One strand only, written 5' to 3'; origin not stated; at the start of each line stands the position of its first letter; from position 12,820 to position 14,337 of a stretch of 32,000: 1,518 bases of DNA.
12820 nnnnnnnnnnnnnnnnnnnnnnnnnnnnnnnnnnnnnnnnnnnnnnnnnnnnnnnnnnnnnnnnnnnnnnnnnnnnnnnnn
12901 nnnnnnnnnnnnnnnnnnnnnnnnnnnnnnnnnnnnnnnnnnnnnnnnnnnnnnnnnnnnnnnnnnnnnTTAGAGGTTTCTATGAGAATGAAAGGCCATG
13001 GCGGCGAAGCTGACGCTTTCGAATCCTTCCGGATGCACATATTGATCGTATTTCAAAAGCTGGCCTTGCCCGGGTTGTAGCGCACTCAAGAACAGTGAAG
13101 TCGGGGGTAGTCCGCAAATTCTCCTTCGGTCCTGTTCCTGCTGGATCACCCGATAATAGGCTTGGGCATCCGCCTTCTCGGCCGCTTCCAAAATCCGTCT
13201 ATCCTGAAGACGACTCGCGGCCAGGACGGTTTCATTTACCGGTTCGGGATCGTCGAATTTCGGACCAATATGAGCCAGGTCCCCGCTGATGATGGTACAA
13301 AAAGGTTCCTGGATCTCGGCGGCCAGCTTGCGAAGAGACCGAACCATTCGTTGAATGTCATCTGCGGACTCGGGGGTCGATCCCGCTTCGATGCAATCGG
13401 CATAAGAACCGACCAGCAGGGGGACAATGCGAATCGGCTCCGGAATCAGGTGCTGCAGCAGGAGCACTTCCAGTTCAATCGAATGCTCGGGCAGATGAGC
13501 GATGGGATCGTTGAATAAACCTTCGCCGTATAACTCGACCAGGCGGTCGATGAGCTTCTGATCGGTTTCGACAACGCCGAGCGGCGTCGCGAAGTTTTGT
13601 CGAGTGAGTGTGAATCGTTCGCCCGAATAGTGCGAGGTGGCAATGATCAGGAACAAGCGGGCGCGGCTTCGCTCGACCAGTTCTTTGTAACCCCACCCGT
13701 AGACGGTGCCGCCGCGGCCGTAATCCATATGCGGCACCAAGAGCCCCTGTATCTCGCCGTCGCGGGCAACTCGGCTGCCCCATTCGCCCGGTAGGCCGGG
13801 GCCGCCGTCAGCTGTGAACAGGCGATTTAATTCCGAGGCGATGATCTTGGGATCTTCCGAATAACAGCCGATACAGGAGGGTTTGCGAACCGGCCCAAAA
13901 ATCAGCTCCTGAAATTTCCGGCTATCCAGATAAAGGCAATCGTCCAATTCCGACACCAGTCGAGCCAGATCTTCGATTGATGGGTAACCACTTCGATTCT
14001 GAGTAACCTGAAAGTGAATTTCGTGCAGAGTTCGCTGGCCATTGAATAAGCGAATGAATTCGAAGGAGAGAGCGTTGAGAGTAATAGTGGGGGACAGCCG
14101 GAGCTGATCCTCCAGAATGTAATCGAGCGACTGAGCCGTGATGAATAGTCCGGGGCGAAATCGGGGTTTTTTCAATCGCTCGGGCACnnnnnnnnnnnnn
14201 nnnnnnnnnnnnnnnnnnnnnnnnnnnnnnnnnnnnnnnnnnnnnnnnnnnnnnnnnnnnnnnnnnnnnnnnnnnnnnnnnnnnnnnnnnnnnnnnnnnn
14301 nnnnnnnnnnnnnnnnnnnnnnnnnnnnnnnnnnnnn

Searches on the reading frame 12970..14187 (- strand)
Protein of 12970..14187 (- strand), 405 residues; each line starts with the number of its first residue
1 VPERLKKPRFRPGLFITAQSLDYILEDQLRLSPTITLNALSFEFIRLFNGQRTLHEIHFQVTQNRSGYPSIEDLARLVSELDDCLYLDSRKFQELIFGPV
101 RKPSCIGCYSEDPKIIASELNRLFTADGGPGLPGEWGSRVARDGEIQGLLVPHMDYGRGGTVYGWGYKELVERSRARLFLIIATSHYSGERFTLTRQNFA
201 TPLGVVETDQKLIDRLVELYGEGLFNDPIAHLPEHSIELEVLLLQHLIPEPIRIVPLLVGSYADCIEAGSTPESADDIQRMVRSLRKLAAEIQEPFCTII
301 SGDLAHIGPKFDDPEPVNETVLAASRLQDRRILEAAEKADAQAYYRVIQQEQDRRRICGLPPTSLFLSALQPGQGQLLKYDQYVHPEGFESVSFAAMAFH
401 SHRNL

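Call 12: search_protein_families(library=pfam, proteins=[window:12970-14187:-], max_evalue=0.001)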
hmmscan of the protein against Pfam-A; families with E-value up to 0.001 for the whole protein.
window:12970-14187:- (405 aa): 1 family
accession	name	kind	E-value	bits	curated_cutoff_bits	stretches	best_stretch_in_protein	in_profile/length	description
PF01875.22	Memo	-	1.7e-35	123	27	1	145-397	32-268/269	Memo-like protein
